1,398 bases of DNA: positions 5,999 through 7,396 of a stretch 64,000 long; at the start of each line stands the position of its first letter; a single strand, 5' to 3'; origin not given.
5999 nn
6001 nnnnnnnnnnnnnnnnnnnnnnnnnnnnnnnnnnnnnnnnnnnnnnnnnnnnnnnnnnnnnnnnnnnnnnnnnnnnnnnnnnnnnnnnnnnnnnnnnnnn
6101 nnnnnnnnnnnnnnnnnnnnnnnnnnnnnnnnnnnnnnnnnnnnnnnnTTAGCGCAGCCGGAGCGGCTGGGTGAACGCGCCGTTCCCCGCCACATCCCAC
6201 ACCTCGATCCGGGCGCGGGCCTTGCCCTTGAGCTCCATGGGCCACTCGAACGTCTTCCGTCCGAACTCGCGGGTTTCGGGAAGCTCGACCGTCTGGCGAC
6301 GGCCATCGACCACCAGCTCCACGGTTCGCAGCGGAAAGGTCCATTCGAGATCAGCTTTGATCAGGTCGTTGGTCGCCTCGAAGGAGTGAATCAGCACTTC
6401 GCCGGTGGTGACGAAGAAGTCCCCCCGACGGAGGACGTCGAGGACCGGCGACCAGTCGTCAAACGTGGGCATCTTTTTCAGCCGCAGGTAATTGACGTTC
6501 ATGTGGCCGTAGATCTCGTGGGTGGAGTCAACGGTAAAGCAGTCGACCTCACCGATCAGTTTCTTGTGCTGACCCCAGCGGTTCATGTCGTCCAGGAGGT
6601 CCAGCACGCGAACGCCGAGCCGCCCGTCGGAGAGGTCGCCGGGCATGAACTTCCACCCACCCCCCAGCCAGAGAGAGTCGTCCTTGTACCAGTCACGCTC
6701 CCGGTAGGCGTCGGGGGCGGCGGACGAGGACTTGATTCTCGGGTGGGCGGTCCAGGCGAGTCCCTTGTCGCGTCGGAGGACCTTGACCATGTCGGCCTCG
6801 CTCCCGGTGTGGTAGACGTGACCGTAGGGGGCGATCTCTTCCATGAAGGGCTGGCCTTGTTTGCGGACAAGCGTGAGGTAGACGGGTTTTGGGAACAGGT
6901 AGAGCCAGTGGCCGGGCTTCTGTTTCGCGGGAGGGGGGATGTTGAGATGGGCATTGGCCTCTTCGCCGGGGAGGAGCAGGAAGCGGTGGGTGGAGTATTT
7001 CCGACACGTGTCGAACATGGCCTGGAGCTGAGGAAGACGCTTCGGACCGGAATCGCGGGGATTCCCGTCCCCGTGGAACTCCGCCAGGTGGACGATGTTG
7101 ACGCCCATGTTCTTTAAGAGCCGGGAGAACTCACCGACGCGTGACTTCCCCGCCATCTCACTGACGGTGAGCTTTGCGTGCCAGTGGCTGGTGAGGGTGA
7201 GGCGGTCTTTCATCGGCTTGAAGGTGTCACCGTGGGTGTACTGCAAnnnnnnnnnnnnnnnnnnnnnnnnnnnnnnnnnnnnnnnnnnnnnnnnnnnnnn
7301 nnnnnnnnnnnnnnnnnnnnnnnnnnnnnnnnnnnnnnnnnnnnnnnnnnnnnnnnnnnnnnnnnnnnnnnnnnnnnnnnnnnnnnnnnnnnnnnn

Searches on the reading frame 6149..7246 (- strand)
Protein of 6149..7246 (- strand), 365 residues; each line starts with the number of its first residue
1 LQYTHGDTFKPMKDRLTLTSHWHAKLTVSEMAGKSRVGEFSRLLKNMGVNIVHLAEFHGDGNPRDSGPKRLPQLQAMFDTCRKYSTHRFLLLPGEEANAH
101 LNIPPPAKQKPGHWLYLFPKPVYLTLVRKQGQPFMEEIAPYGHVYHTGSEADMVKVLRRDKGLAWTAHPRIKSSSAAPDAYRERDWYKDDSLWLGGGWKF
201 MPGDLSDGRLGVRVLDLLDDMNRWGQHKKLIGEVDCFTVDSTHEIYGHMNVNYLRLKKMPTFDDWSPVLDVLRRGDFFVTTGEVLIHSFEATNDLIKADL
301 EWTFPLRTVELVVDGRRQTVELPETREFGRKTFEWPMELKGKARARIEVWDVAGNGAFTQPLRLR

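Call 60: find_encoding_contigs(protein=window:6149-7246:-, flank=1000, max_places=4)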
Protein window:6149-7246:- (365 aa): no gene with exactly this product is on record in the collection.
